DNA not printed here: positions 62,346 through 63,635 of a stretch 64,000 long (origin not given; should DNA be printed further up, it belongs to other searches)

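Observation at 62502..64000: Butyrate-kinase homolog with degenerate ATP/phosphate motifs, encoded with a ptb-like gene downstream of pnp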

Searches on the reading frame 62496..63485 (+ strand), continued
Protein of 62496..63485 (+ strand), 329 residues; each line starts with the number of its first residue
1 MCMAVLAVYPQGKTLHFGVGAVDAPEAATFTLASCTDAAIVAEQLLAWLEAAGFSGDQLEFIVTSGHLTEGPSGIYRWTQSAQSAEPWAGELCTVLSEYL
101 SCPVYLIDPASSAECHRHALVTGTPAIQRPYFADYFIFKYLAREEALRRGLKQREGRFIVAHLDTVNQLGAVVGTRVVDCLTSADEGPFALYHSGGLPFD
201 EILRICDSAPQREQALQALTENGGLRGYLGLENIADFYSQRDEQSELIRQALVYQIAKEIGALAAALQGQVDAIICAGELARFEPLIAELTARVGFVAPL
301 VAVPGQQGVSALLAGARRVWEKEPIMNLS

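Call 13: find_encoding_contigs(protein=P0023, flank=8000, max_places=2)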
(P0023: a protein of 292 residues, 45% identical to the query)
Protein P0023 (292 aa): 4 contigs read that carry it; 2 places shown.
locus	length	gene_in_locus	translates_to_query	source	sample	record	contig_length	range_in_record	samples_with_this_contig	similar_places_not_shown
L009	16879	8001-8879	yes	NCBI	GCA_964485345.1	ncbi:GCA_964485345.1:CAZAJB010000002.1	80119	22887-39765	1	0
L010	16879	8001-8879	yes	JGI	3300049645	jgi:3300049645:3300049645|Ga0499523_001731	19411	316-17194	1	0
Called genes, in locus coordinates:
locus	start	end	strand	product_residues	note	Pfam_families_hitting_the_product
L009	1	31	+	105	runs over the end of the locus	PF01248:Ribosomal_L7Ae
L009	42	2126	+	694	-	PF04760:IF2_N, PF00009:GTP_EFTU, PF00025:Arf (weak), PF00071:Ras (weak), PF01926:MMR_HSR1, PF22042:EF-G_D2, PF11987:IF-2, PF03144:GTP_EFTU_D2 (weak), +2 more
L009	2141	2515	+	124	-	PF02033:RBFA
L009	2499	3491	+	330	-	PF01368:DHH, PF02272:DHHA1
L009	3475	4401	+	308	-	PF01509:TruB_N, PF16198:TruB_C_2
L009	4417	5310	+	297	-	PF06574:FAD_syn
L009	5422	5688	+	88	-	PF00312:Ribosomal_S15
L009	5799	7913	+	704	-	PF01138:RNase_PH, PF03725:RNase_PH_C, PF03726:PNPase, PF01138:RNase_PH, PF00013:KH_1, PF00575:S1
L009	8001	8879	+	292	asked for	-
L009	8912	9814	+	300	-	PF01515:PTA_PTB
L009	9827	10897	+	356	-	PF00871:Acetate_kinase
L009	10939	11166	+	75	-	PF12797:Fer4_2 (faint), PF13183:Fer4_8 (faint), PF13237:Fer4_10 (weak), PF00037:Fer4 (weak), PF12837:Fer4_6 (weak), PF14697:Fer4_21, PF12838:Fer4_7, PF13187:Fer4_9 (weak), +2 more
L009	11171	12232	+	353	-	PF01855:POR_N, PF02780:Transketolase_C, PF17147:PFOR_II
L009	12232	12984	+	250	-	PF02775:TPP_enzyme_C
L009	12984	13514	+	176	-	PF01558:POR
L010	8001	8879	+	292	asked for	-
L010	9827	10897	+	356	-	PF00871:Acetate_kinase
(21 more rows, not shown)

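Call 17: search_protein_families(library=ncbifam, proteins=[L007:11004-11903:+, L007:11918-12997:+, L007:13034-13255:+, L007:13263-14324:+, L007:14324-15073:+, L007:15078-15605:+, L004:15633-16688:+, L004:16713-18119:+], max_evalue=0.00001)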
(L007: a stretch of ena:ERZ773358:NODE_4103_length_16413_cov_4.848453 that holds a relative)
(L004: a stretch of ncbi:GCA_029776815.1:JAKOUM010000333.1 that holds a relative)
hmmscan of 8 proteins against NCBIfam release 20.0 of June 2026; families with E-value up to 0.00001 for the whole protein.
L007:11004-11903:+ (300 aa): 9 families
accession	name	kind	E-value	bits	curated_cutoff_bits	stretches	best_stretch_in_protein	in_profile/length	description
NF004472.0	PRK05805.1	subfamily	8.6e-99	330.4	399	1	3-296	5-297/302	phosphate butyryltransferase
TIGR02706.1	P_butyryltrans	equivalog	3.2e-98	328.5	410.5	1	3-296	1-293/294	phosphate butyryltransferase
NF006045.0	PRK08190.1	subfamily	3.9e-94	316.1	282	1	5-297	166-457/467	bifunctional enoyl-CoA hydratase/phosphate acetyltransferase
NF005837.0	PRK07742.1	equivalog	7.1e-92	307.9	409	1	3-295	3-295/299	phosphate butyryltransferase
NF008852.0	PRK11890.1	subfamily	4.2e-89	298.7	413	1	3-297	10-303/315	phosphate acetyltransferase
TIGR02709.1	branched_ptb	equivalog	4.9e-48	164.1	475.15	1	79-293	57-268/271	branched-chain phosphotransacylase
NF007233.1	PRK09653.1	subfamily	1.8e-25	90.2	310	1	83-284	107-306/319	phosphotransacetylase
TIGR00651.1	pta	equivalog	4.8e-22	78.8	311.2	1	96-280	107-290/304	phosphate acetyltransferase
NF004167.0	PRK05632.1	equivalog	1.9e-17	63.1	418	1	120-270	529-676/708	phosphate acetyltransferase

L007:11918-12997:+ (360 aa): 8 families
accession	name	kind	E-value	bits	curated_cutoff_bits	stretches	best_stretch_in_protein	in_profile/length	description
TIGR02707.1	butyr_kinase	equivalog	1.2e-155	517.9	289.1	1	5-353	2-350/351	butyrate kinase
NF002834.0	PRK03011.1-5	subfamily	1.7e-154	514.2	222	1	3-355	3-355/357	butyrate kinase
TIGR00016.1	ackA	subfamily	2e-23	82.8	293.4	1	154-307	184-339/405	acetate/propionate family kinase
NF009099.0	PRK12440.1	equivalog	2.9e-20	72.6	693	1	154-307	178-331/397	acetate/propionate family kinase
NF009045.0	PRK12379.1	equivalog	2.5e-12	46.3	580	1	153-314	173-335/402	propionate kinase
NF005462.0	PRK07058.1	equivalog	6e-10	38.7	486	1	176-307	200-329/396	acetate/propionate family kinase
NF009063.0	PRK12397.1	equivalog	1.4e-09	37.1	659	1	153-307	177-332/404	acetate/propionate family kinase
NF005520.0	PRK07157.1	equivalog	1.9e-07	30.6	561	0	148-307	173-331/400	acetate kinase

L007:13034-13255:+ (74 aa): 36 families (the best 25 are shown)
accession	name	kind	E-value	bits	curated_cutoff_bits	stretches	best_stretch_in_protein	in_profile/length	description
NF007205.0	PRK09626.1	equivalog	1.4e-14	54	93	1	5-66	12-73/105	2-oxoglutarate-acceptor oxidoreductase subunit OorD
NF042987.1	OGOR_delta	exception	3.5e-13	49.5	125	1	9-66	30-87/89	2-oxoglutarate ferredoxin oxidoreductase subunit delta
NF042909.1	FMH_DH_FwdF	exception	5.1e-10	39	375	1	2-69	249-316/336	tungsten-dependent formylmethanofuran dehydrogenase subunit FwdF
NF006221.0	PRK08348.1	subfamily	1.7e-09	37.5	124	0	1-29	35-63/136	NADH-plastoquinone oxidoreductase subunit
NF040864.1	HgcB_ferredoxin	equivalog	3.4e-09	36.4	99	0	7-31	11-35/93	mercury methylation ferredoxin HgcB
TIGR02179.1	PorD_KorD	subfamily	5.4e-09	36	60.05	0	31-68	11-46/78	2-oxoacid:acceptor oxidoreductase, delta subunit, pyruvate/2-ketoisovalerate family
TIGR01971.1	NuoI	subfamily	6.7e-09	35.4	113.05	0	7-33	78-104/121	NADH-quinone oxidoreductase, chain I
NF040684.1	PorD_Arch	equivalog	1.7e-08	34.4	120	0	31-68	18-53/85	pyruvate synthase subunit PorD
NF006076.0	PRK08222.1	equivalog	3.6e-08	33.4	270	0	35-70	26-61/181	hydrogenase 4 subunit H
NF005506.0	PRK07118.1-5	equivalog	5.3e-08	32.6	388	0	3-36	163-196/279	Fe-S cluster domain-containing protein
NF009053.0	PRK12387.1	subfamily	6e-08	32.6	204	0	2-31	30-59/180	formate hydrogenlyase complex iron-sulfur subunit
NF043039.1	HgcAB_like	equivalog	6.4e-08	32.6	285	1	3-62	293-347/350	HgcAB-like fusion protein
TIGR02936.1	fdxN_nitrog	equivalog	1.2e-07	31.8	80.55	0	7-65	18-88/91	ferredoxin III, nif-specific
TIGR04395.1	cutC_activ_rSAM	equivalog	1.3e-07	31.3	360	1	4-68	48-107/309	choline TMA-lyase-activating enzyme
NF045790.1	OxalOxreddelta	equivalog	3.3e-07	29.8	230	0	38-69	253-282/316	oxalate oxidoreductase subunit delta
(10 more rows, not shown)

L007:13263-14324:+ (354 aa): 13 families
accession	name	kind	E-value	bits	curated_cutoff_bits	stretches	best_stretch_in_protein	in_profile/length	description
NF005507.0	PRK07119.1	subfamily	4.7e-169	561.8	399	1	1-349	2-350/352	3-methyl-2-oxobutanoate dehydrogenase subunit VorB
NF006412.0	PRK08659.1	equivalog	2.7e-99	332.9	411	2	3-197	5-199/378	2-oxoacid:acceptor oxidoreductase subunit alpha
NF007206.0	PRK09627.1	equivalog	3.8e-73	246.6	579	2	2-185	2-185/375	2-oxoglutarate synthase subunit alpha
TIGR03710.1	OAFO_sf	subfamily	1.7e-69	234.9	482.75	2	3-185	193-375/561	2-oxoacid:acceptor oxidoreductase subunit alpha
NF041170.1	Oxoac_fdxalpha_Archa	equivalog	3e-43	148.1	800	2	3-192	235-434/636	2-oxoacid:ferredoxin oxidoreductase subunit alpha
NF040682.1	PorA_Arch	equivalog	7.3e-30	104.2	550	1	4-299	4-314/387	pyruvate synthase subunit PorA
NF006233.0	PRK08367.1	equivalog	1.7e-23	83.2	625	1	3-296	4-312/394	pyruvate ferredoxin oxidoreductase subunit alpha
NF007201.0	PRK09622.1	equivalog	5.6e-21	74.9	590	2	7-172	14-177/405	2-oxoacid:ferredoxin oxidoreductase subunit alpha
NF006232.0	PRK08366.1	equivalog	1.2e-20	73.6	646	1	3-295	7-313/394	2-ketoisovalerate ferredoxin oxidoreductase subunit alpha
NF045764.1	PhenlGlyoxDHPadG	equivalog_domain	2.3e-17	62.6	700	1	3-170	2-167/398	NADH-dependent phenylglyoxylate dehydrogenase subunit alpha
TIGR03336.1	IOR_alpha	equivalog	1.1e-16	60.3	650.9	1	3-341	2-324/595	indolepyruvate ferredoxin oxidoreductase subunit alpha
NF045791.1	OxalOxredalpha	equivalog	3.9e-14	52.5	500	1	6-101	7-104/395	oxalate oxidoreductase subunit alpha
TIGR02176.1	pyruv_ox_red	equivalog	4.9e-07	28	911.35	0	5-170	3-169/1167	pyruvate:ferredoxin (flavodoxin) oxidoreductase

L007:14324-15073:+ (250 aa): 11 families
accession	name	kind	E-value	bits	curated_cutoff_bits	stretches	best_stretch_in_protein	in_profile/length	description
NF008820.0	PRK11866.1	equivalog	7.2e-37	127.3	402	1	13-215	12-203/287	2-oxoacid ferredoxin oxidoreductase subunit beta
TIGR02177.1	PorB_KorB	subfamily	2.5e-35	122.3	261.9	1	17-215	2-189/286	2-oxoacid:acceptor oxidoreductase, beta subunit, pyruvate/2-ketoisovalerate family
NF007207.0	PRK09628.1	equivalog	8.3e-35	120.7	364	1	17-220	17-209/277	2-oxoglutarate ferredoxin oxidoreductase subunit beta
NF041171.1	Oxoac_fdxbeta_Archa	equivalog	2e-30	106.1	423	1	17-214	4-190/296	2-oxoacid:ferredoxin oxidoreductase subunit beta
NF008821.0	PRK11869.1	equivalog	6.5e-30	104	438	1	9-215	7-202/286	2-oxoacid ferredoxin oxidoreductase subunit beta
NF008819.1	PRK11865.1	equivalog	6.9e-23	81.3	405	1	17-225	19-224/300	pyruvate synthase subunit PorB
NF008818.0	PRK11864.1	subfamily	3.2e-15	56.1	405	1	18-225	20-220/300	3-methyl-2-oxobutanoate dehydrogenase subunit beta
NF045766.1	PhenlGlyoxDHPadI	equivalog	1.5e-10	40.5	700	1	80-225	226-366/443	NADH-dependent phenylglyoxylate dehydrogenase subunit beta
TIGR03336.1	IOR_alpha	equivalog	3.2e-08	32.4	650.9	1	18-142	358-478/595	indolepyruvate ferredoxin oxidoreductase subunit alpha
NF045792.1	OxalOxredbeta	equivalog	1.3e-07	31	590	1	18-224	23-236/311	oxalate oxidoreductase subunit beta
TIGR03846.1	sulfopy_beta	equivalog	2.9e-06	27.3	221.5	1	68-136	43-111/182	sulfopyruvate decarboxylase subunit beta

L007:15078-15605:+ (176 aa): 24 families
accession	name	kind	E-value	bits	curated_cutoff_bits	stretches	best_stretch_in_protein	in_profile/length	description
NF006323.0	PRK08537.1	equivalog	2e-35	121.8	235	1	3-175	4-177/181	2-oxoacid:ferredoxin oxidoreductase subunit gamma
TIGR02175.1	PorC_KorC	subfamily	8.6e-23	81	81.1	1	1-172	1-171/177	2-oxoacid:acceptor oxidoreductase, gamma subunit, pyruvate/2-ketoisovalerate family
NF005324.0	PRK06853.1-4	equivalog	3.2e-21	76.1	222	1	3-174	4-187/196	indolepyruvate oxidoreductase subunit beta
TIGR03710.1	OAFO_sf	subfamily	4.3e-19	68.5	482.75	1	3-175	3-172/561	2-oxoacid:acceptor oxidoreductase subunit alpha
NF005325.0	PRK06853.1-5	equivalog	1e-18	67.8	230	2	91-175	111-190/192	indolepyruvate oxidoreductase subunit beta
NF006211.0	PRK08338.1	equivalog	1.1e-18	67.3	239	1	4-158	3-153/170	2-oxoacid:ferredoxin oxidoreductase subunit gamma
NF005322.0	PRK06853.1-2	equivalog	2.3e-17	63.4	237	2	79-174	101-191/197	indolepyruvate oxidoreductase subunit beta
NF006321.0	PRK08534.1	equivalog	5.7e-16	58.7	225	1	1-170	1-171/181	pyruvate ferredoxin oxidoreductase subunit gamma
TIGR03334.1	IOR_beta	equivalog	7e-16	58.7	205.8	2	106-173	123-188/189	indolepyruvate ferredoxin oxidoreductase subunit beta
NF005323.0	PRK06853.1-3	equivalog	7.5e-16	58.6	238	1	3-174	8-193/197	indolepyruvate oxidoreductase subunit beta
NF040683.1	PorC_Meth_Thtga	equivalog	1e-15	57.9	270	1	1-171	1-168/177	pyruvate synthase subunit PorC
NF045762.1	PhenlGlyoxDHPadE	equivalog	6.9e-15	55.4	300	1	1-173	1-176/187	NADH-dependent phenylglyoxylate dehydrogenase subunit gamma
NF005328.0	PRK06853.2-2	equivalog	2e-14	53.7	240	1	3-66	5-66/192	indolepyruvate oxidoreductase subunit beta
NF004916.0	PRK06274.1-2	equivalog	2.4e-14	53.8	227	1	3-159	4-160/178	indolepyruvate oxidoreductase subunit beta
NF006275.0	PRK08441.1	equivalog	9.4e-13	48.1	216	1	5-175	6-177/185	2-oxoglutarate-acceptor oxidoreductase subunit OorC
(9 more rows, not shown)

L004:15633-16688:+ (352 aa): 0 families

L004:16713-18119:+ (469 aa): 1 family
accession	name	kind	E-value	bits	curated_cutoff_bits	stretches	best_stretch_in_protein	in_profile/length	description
TIGR00375.1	TIGR00375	hypoth_equivalog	1.2e-51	176.2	326.6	1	6-351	2-343/374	TIGR00375 family protein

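Call 19: find_related_loci(query=A2, collection=genome_contigs, flank=7000)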
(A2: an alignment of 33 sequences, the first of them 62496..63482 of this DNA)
Query A2 (329 aa) in genome_contigs; peptide patterns used: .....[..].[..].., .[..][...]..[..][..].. (x = any residue, [..] = any of these).
525 stretches matched a pattern; 470 encode a relative of the query (tblastn E <= 1e-3); the best 80 are kept; 80 distinct loci.
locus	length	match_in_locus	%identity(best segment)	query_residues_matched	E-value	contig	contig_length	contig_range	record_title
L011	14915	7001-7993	64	1-329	2e-129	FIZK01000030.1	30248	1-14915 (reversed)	uncultured Clostridia bacterium genome assembly, contig: 1599, whole genome shotgun sequence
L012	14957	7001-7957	60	1-326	2e-120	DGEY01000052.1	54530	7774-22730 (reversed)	MAG TPA_asm: Firmicutes bacterium UBA3914 UBA3914_contig_1176, whole genome shotgun sequence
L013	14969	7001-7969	56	1-319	7e-114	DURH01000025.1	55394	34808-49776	MAG TPA_asm: Bacillota bacterium isolate AS08sgBPME_75 86126_AS08, whole genome shotgun sequence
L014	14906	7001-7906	50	1-324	2e-93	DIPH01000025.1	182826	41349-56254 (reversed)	MAG TPA_asm: Firmicutes bacterium UBA5493 UBA5493_contig_1952, whole genome shotgun sequence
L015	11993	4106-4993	49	1-321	1e-85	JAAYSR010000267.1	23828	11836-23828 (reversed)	MAG: Bacillota bacterium isolate AS23ysBPME_360 251159_AS23, whole genome shotgun sequence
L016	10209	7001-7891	46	1-319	2e-83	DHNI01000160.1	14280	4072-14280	MAG TPA_asm: Firmicutes bacterium UBA5420 UBA5420_contig_33544, whole genome shotgun sequence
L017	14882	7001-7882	44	1-319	3e-78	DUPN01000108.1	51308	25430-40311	MAG TPA_asm: Bacillota bacterium isolate AS08sgBPME_312 273072_AS08, whole genome shotgun sequence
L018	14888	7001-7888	45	1-319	3e-77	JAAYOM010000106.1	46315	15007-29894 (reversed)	MAG: Bacillota bacterium isolate AS21ysBPME_46 149886_AS21, whole genome shotgun sequence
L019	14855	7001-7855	45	1-307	5e-75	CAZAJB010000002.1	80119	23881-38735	MAG TPA_asm: uncultured Clostridiaceae bacterium isolate binchicken_co173_12 genome assembly, contig: NODE_1022_length_8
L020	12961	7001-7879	43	1-317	2e-74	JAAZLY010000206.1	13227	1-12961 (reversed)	MAG: Bacillota bacterium isolate AS23ysBPME_28 169509_AS23, whole genome shotgun sequence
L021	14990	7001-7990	41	1-329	3e-73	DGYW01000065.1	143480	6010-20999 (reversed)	MAG TPA_asm: Firmicutes bacterium UBA4996 UBA4996_contig_1022, whole genome shotgun sequence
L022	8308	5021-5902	43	1-317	1e-72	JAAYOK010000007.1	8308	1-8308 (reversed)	MAG: Bacillota bacterium isolate AS21ysBPME_352 5442_AS21, whole genome shotgun sequence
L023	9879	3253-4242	41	1-329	1e-71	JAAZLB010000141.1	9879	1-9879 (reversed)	MAG: Bacillota bacterium isolate AS23ysBPME_143 58063_AS23, whole genome shotgun sequence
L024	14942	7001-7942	39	3-327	2e-60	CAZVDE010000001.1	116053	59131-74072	MAG TPA_asm: uncultured Clostridiaceae bacterium isolate SRP192927_co8_23 genome assembly, contig: NODE_89_length_116053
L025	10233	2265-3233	39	2-327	1e-58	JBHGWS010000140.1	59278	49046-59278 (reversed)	MAG: Candidatus Darwinibacter acetoxidans isolate M4B_bin18 k141_60910, whole genome shotgun sequence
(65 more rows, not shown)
